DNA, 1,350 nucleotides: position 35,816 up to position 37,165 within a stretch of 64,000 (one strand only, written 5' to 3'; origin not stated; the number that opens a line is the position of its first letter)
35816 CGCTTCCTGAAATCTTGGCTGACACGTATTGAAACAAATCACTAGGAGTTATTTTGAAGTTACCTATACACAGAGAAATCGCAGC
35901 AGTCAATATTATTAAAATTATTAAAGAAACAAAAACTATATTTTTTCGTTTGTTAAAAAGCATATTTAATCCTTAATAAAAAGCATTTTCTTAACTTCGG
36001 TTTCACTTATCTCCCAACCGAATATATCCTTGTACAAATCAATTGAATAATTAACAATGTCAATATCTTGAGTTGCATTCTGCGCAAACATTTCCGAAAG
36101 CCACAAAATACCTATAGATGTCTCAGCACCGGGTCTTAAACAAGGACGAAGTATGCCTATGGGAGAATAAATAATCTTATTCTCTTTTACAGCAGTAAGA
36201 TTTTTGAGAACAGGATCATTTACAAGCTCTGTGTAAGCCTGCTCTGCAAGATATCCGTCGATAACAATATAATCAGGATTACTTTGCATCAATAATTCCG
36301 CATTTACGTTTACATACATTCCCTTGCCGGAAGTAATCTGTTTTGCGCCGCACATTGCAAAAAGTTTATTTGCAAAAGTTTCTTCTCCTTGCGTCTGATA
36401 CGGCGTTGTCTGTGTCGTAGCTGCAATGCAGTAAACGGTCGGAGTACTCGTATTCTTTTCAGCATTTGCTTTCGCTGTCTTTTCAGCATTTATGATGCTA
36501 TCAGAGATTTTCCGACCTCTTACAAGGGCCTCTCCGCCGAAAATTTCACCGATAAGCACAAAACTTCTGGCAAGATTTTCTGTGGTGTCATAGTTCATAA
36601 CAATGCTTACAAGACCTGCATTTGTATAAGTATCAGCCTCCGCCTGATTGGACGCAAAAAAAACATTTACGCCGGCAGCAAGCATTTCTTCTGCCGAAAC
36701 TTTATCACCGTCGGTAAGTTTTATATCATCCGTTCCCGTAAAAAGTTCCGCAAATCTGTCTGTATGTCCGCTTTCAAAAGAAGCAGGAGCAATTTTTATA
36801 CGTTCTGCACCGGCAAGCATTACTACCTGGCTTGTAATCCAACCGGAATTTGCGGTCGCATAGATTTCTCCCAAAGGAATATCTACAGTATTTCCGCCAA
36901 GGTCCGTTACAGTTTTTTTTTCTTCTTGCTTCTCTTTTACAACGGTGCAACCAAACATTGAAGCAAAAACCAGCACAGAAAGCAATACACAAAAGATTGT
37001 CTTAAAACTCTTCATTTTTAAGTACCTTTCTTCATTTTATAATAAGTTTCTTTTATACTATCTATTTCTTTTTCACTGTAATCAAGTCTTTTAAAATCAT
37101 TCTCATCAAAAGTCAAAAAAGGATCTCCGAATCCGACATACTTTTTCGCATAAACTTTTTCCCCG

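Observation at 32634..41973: Tightly packed glycan-modification operon downstream of the collagen-like gene that embeds a FecBCD-type ABC importer, a metallophosphoesterase and an orphan ClpP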

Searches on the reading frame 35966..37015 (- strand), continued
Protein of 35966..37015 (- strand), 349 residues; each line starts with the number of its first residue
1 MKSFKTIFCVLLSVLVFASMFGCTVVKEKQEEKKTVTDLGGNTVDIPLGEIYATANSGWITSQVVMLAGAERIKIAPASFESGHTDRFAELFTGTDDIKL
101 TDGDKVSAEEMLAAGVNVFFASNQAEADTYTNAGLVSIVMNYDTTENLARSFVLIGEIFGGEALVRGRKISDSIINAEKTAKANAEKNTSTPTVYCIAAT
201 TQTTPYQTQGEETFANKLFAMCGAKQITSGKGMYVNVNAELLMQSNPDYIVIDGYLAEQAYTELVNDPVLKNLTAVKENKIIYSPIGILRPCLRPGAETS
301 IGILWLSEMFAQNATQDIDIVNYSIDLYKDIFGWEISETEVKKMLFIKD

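Call 66: find_encoding_contigs(protein=P0030, flank=8000, max_places=3)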
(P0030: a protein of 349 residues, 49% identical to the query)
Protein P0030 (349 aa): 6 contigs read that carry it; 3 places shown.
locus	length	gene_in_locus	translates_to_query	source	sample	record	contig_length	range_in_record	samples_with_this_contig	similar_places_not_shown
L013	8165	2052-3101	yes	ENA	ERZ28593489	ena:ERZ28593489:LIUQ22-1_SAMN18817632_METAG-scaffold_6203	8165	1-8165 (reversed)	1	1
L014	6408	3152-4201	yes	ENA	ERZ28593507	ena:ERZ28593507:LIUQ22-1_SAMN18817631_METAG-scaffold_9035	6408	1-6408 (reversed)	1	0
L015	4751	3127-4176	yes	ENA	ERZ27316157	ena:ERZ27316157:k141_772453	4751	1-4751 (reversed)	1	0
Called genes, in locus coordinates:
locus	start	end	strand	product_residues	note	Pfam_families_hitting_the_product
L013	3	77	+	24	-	?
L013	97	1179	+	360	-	PF00535:Glycos_transf_2, PF10111:Glyco_tranf_2_2, PF13641:Glyco_tranf_2_3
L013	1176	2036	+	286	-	PF01501:Glyco_transf_8, PF18404:Glyco_transf_24 (weak)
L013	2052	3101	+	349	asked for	PF01497:Peripla_BP_2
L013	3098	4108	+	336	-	PF01032:FecCD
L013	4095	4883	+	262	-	PF02463:SMC_N (faint), PF13175:AAA_15 (faint), PF00005:ABC_tran, PF13304:AAA_21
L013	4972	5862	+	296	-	PF07804:HipA_C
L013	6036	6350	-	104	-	PF17854:FtsK_alpha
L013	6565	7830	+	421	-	PF13173:AAA_14, PF13635:DUF4143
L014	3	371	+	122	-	?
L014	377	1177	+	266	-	PF03747:ADP_ribosyl_GH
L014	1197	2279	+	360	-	PF00535:Glycos_transf_2, PF10111:Glyco_tranf_2_2, PF13641:Glyco_tranf_2_3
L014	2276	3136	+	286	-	PF01501:Glyco_transf_8, PF18404:Glyco_transf_24 (weak)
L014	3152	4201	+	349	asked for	PF01497:Peripla_BP_2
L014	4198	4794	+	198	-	-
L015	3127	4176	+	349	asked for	PF01497:Peripla_BP_2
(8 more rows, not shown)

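Call 67: find_encoding_contigs(protein=P0025, flank=8000, max_places=2)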
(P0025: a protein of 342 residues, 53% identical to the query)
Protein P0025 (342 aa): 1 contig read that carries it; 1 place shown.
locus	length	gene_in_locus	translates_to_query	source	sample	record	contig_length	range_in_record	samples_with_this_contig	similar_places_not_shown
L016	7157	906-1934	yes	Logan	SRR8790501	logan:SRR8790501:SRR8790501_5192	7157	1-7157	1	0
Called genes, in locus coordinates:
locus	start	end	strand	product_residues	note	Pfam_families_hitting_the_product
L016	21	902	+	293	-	-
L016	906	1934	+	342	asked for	PF01497:Peripla_BP_2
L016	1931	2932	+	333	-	PF01032:FecCD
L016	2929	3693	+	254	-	PF00005:ABC_tran, PF02463:SMC_N (faint), PF13304:AAA_21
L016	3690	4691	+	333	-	PF01501:Glyco_transf_8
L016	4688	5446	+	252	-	-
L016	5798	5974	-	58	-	-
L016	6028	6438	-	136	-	-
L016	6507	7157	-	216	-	?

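Call 69: search_protein_families(library=padloc, proteins=[window:35966-37015:-], max_evalue=0.001)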
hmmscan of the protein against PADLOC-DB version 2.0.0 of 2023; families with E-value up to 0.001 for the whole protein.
window:35966-37015:- (349 aa): 0 families

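Call 79: search_solved_structures(query=A1, max_evalue=0.01, show_alignments=0)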
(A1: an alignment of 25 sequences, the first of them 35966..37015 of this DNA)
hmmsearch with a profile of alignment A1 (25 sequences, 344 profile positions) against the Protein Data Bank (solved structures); distinct sequences matched with E-value up to 0.01: 30.
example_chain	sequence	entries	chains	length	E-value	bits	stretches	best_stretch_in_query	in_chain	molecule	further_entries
4ovk_A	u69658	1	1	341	1.8e-25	92.6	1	24-342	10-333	Periplasmic binding protein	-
4hn9_A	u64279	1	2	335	8.6e-14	54.2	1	30-329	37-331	Iron complex transport system substrate-binding protein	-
4mo9_A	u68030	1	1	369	5.9e-09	38.4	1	75-326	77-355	Periplasmic binding protein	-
4pag_A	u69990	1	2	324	1.8e-08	36.7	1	27-340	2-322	Periplasmic binding protein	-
2q8p_A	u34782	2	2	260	1.6e-07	33.6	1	119-276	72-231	Iron-regulated surface determinant E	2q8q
3psa_A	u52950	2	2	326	3e-07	32.8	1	144-327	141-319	protein HI_1472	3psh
4n01_A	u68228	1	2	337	6.8e-07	31.6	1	150-289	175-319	Periplasmic binding protein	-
2why_A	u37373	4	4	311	8.2e-05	24.7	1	52-280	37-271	Iron-uptake system-binding protein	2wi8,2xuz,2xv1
4m7o_A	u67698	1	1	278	0.00018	23.6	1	126-276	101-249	Iron-binding protein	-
2phz_A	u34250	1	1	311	0.00031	22.8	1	51-280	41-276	Iron-uptake system-binding protein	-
2r7a_A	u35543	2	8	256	0.00031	22.8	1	160-278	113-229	Bacterial heme binding protein | Periplasmic HEME binding protein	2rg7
2etv_A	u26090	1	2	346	0.0004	22.4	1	111-327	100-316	iron(III) ABC transporter, periplasmic iron-binding protein, putative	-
5joq_A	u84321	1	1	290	0.0008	21.5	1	128-276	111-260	Lmo2184 protein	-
8bf6_A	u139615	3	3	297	0.0015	20.6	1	131-278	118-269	ABC transporter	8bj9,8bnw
3gfv_A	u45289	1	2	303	0.0016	20.5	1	147-278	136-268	Uncharacterized ABC transporter solute-binding protein yclQ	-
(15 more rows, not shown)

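Call 83: search_protein_families(library=pfam, proteins=[L016:4688-5446:+, L016:21-902:+, L004:5544-6245:+, L007:15036-15590:+, L016:3690-4691:+, L004:18600-19262:+, L009:20361-20990:+, L005:92-769:+, L005:3860-4876:+, L009:2400-2963:+], max_evalue=0.01)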
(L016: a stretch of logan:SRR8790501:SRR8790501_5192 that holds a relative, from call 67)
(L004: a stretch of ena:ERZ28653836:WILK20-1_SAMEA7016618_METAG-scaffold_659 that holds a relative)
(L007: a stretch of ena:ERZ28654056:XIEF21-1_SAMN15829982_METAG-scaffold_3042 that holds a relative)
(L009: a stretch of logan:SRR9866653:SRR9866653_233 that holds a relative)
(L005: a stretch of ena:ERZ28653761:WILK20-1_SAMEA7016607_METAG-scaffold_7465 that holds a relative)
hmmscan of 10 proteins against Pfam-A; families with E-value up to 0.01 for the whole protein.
L016:4688-5446:+ (252 aa): 0 families

L016:21-902:+ (293 aa): 0 families

L004:5544-6245:+ (233 aa): 0 families

L007:15036-15590:+ (184 aa): 0 families

L016:3690-4691:+ (333 aa): 2 families
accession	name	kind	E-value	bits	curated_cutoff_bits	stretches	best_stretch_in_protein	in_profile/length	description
PF01501.26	Glyco_transf_8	-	2e-30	106.6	24.3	1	6-249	1-250/253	Glycosyl transferase family 8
PF18404.7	Glyco_transf_24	-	0.0011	18.9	25.7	1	15-173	12-174/268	Glucosyltransferase 24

L004:18600-19262:+ (220 aa): 1 family
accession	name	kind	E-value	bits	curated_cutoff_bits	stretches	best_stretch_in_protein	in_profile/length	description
PF13578.12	Methyltransf_24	-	3.5e-06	28.3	26.3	1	39-155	2-104/105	Methyltransferase domain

L009:20361-20990:+ (209 aa): 2 families
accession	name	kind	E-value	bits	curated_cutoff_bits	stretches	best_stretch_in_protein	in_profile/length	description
PF14937.11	DUF4500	-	0.0066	16.8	27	0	6-36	32-62/81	Domain of unknown function (DUF4500)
PF02535.28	Zip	-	0.0086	15.8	35.1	1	47-164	14-144/323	ZIP Zinc transporter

L005:92-769:+ (225 aa): 2 families
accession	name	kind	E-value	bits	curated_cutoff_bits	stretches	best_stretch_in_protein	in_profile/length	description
PF08271.17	Zn_Ribbon_TF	-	7.4e-05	22.7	29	0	23-41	2-20/43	TFIIB zinc-binding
PF23548.1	Zn_ribbon_FGT1_2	-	0.0088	16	27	0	2-16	19-33/35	FORGETTER1 second zinc ribbon domain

L005:3860-4876:+ (338 aa): 0 families

L009:2400-2963:+ (187 aa): 2 families
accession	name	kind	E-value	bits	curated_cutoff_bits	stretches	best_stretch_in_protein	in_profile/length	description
PF01966.28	HD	-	8.4e-07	29.7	22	1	66-135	22-90/116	HD domain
PF14847.12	Ras_bdg_2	-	0.00033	21.4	27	1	99-143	19-63/100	Ras-binding domain of Byr2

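Call 86: find_related_loci(query=A1, collection=viral_contigs, flank=10000)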
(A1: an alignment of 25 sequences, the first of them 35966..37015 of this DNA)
Query A1 (349 aa) in viral_contigs; peptide patterns used: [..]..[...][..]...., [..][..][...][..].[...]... (x = any residue, [..] = any of these).
34 stretches matched a pattern, but none encodes a relative of the query by tblastn (E <= 1e-3).

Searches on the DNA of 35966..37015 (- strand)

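Call 59: search_rna_families(sources=[L003, L004, L005, L007, L009, L010], threshold=gathering)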
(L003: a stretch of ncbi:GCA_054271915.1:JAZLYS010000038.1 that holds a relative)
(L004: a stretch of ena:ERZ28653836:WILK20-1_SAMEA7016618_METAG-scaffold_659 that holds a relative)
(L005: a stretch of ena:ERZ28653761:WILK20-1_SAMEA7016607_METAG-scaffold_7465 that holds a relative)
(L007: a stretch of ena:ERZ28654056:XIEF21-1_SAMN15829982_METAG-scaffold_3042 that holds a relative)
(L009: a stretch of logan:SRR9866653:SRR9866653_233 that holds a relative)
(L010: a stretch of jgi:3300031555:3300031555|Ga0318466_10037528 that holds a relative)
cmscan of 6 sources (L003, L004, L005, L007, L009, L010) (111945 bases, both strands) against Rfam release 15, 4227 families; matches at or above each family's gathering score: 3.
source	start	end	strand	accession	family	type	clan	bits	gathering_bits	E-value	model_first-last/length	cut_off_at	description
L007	61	131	-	RF00005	tRNA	Gene; tRNA;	CL00001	73.4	29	6.5e-14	1-71/71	no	tRNA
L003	17511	17590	+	RF00005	tRNA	Gene; tRNA;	CL00001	53.3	29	2.1e-08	1-71/71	no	tRNA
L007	1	50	-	RF00005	tRNA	Gene; tRNA;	CL00001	35.8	29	0.0014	1-47/71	3'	tRNA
